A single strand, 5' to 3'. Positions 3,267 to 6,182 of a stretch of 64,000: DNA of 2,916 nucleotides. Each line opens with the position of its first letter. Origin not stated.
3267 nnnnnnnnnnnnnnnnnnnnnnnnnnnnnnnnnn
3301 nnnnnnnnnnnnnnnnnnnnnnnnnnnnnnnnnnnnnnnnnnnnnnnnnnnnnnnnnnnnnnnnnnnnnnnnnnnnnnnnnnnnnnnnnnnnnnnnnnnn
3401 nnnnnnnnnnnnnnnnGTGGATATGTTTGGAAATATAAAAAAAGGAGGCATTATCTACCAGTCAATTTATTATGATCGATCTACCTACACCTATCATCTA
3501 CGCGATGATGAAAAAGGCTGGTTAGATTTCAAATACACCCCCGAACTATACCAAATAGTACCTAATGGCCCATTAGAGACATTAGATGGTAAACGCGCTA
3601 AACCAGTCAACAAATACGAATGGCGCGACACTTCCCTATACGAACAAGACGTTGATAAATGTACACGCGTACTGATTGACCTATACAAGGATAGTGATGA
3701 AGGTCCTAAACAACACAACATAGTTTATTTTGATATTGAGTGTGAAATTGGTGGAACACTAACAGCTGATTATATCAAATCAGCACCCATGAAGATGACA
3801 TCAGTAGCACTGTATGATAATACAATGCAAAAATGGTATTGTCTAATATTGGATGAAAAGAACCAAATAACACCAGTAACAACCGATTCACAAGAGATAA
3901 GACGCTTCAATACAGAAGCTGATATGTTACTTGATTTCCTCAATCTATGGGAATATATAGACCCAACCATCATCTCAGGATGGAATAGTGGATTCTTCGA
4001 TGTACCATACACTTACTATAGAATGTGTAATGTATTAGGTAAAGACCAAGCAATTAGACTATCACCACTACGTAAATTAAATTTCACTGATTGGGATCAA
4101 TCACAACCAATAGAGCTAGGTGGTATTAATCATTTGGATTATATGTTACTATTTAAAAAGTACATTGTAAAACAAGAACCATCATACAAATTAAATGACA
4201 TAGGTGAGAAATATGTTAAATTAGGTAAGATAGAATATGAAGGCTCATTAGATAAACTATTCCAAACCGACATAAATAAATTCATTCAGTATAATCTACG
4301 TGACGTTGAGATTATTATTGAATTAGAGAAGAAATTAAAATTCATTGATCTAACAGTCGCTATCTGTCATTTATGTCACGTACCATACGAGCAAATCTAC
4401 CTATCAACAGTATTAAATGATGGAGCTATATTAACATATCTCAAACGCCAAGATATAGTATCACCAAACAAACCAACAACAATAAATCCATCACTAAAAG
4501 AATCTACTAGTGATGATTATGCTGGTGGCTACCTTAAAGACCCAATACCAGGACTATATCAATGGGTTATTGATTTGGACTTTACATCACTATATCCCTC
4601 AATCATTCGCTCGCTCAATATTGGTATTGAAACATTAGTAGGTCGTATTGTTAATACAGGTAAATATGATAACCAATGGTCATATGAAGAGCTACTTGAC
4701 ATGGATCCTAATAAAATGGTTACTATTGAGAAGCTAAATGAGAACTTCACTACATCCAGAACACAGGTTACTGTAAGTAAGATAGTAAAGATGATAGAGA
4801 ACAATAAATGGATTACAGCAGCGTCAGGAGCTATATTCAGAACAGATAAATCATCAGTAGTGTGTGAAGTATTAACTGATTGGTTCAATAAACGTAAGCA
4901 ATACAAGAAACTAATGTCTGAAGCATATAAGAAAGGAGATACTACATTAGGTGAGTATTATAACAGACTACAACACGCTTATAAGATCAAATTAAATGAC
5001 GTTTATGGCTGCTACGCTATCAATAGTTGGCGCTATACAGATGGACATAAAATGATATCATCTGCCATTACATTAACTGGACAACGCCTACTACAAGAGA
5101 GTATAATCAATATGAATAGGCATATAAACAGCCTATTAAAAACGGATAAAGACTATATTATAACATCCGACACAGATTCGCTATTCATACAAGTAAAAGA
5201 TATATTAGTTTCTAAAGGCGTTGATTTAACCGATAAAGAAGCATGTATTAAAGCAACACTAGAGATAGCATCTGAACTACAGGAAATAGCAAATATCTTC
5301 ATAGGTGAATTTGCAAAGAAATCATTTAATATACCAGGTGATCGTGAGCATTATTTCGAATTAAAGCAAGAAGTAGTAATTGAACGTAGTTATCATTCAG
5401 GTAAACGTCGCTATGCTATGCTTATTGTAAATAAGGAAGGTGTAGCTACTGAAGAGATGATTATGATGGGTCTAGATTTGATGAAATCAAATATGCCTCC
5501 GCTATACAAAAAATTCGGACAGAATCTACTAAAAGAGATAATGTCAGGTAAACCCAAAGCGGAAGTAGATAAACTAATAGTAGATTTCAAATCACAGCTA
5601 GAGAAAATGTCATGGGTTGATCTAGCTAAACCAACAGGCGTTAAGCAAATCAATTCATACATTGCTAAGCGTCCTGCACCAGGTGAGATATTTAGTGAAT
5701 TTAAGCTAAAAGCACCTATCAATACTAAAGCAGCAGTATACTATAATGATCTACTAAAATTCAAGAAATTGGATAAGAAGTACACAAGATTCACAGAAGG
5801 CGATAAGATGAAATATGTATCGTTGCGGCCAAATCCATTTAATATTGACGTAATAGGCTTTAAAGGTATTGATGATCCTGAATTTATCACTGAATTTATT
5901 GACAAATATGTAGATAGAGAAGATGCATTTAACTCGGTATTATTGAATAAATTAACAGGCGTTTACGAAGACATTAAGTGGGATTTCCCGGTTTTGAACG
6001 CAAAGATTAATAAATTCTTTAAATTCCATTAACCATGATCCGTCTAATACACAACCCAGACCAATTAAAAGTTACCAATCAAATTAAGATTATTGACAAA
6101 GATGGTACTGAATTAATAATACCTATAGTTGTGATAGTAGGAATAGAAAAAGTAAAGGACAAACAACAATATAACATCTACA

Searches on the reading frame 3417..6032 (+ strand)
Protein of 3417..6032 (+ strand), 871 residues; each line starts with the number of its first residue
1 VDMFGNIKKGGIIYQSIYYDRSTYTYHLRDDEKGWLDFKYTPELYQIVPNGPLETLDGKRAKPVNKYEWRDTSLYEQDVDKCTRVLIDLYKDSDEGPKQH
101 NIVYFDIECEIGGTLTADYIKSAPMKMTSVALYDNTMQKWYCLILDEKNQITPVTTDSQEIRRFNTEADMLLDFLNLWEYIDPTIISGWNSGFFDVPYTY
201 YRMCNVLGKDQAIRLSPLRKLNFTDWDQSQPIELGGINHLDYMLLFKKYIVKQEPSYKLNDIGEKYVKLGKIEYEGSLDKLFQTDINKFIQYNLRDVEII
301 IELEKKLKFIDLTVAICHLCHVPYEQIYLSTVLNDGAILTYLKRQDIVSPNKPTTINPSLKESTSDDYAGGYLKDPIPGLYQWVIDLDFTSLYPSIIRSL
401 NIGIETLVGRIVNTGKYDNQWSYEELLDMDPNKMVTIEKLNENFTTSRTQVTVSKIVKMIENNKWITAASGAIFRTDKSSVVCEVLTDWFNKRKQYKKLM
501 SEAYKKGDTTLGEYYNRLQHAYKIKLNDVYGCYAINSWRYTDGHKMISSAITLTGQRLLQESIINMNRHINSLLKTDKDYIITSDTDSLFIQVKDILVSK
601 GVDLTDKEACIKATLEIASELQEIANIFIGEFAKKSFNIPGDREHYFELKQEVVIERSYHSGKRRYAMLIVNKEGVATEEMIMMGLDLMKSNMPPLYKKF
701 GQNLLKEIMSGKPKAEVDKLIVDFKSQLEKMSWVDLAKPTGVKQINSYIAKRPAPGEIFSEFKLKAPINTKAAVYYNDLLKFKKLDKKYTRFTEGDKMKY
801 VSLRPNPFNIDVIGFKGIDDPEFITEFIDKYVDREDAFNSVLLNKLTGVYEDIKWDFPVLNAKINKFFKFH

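Call 11: search_protein_families(library=phrogs, proteins=[window:3417-6032:+], max_evalue=0.00001)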
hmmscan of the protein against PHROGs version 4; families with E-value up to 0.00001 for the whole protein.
window:3417-6032:+ (871 aa): 5 families
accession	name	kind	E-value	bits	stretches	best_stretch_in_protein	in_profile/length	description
phrog_262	-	DNA, RNA and nucleotide metabolism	3.2e-157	526.1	1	23-870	20-853/856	DNA polymerase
phrog_2062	-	DNA, RNA and nucleotide metabolism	2.4e-81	274.8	1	31-505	24-487/502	DNA polymerase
phrog_1918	-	DNA, RNA and nucleotide metabolism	4.8e-50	171.7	1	512-870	32-382/382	DNA polymerase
phrog_2927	-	DNA, RNA and nucleotide metabolism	4.9e-14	52.7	1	428-537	59-169/710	DNA polymerase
phrog_3011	-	DNA, RNA and nucleotide metabolism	8.7e-12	45.5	0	240-327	322-417/576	DNA polymerase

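Call 12: search_protein_families(library=pfam, proteins=[window:3417-6032:+], max_evalue=0.00001)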
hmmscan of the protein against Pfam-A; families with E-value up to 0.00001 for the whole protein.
window:3417-6032:+ (871 aa): 3 families
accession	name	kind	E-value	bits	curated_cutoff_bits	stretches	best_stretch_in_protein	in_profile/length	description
PF00136.26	DNA_pol_B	-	2e-29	103.1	23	1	335-731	16-348/453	DNA polymerase family B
PF03104.25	DNA_pol_B_exo1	-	1.6e-16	60.9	23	1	87-262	54-242/242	DNA polymerase family B, exonuclease domain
PF20286.3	divDNApol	-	1.1e-07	30.9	25.7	1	441-534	62-157/705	Divergent Family B DNA polymerase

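Call 37: search_dna_similar(query=window:3417-6032:+, collection=phages, mode=protein, max_rows=12)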
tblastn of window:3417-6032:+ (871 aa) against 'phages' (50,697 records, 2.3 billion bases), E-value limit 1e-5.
Records with a match: 2679; places in all: 2775; records where one place covers at least 80% of the query: 1103.
Best place of each record, by identity: <60% 2679.
By first word of the organism name: Escherichia 675; Synechococcus 377; Klebsiella 333; Salmonella 199; Vibrio 136; Aeromonas 92; Shigella 89; Acinetobacter 71; Cyanophage 61; Enterobacter 59; and 69 more.
By host as written in the record: - 468; Escherichia coli 281; Klebsiella pneumoniae 115; Synechococcus 107; Synechococcus sp. 38; Escherichia coli O157:H7 38; Aeromonas salmonicida 38; Salmonella enterica 30; and 588 more.
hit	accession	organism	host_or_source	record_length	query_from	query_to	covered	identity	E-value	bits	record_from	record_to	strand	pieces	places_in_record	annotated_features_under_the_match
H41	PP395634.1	Microcystis phage Mel-JY01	Microcystis elabens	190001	12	870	99%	33.6%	6e-135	451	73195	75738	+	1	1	PolB DNA polymerase elongation subunit | hypothetical protein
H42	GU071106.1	Synechococcus phage Syn19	Synechococcus sp. WH8109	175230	39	855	94%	29.7%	7e-76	277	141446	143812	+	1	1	gp43: DNA polymerase | hypothetical protein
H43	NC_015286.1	Synechococcus phage Syn19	Synechococcus sp. WH8109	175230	39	855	94%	29.7%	7e-76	277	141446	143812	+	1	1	gp43: DNA polymerase | hypothetical protein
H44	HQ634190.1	Cyanophage Syn2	Synechococcus sp. WH8012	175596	39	855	94%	29.7%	7e-76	277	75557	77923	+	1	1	DNA polymerase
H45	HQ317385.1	Synechococcus phage S-RIM8 A.HR5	Synechococcus sp. WH7803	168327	40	855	94%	29.5%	8e-76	277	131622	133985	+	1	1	DNA polymerase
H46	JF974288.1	Synechococcus phage S-RIM8 A.HR1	Synechococcus sp. WH7803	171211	40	855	94%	29.5%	8e-76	277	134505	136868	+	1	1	DNA polymerase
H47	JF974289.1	Synechococcus phage S-RIM8 A.HR3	Synechococcus sp. WH7803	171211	40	855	94%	29.5%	8e-76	277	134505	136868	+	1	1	DNA polymerase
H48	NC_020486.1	Synechococcus phage S-RIM8 A.HR1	Synechococcus sp. WH7803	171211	40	855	94%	29.5%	8e-76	277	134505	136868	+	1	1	DNA polymerase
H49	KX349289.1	Synechococcus phage S-RIM8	Synechococcus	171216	40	855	94%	29.5%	8e-76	277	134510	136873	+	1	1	DNA polymerase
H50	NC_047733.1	Synechococcus phage S-RIM8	Synechococcus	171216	40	855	94%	29.5%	8e-76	277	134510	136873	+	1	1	DNA polymerase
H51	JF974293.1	Synechococcus phage KBS-M-1A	Synechococcus sp. WH7803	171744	40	855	94%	29.5%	8e-76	277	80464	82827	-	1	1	DNA polymerase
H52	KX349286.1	Synechococcus phage S-RIM8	Synechococcus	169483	40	855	94%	29.5%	8e-76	276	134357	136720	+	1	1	DNA polymerase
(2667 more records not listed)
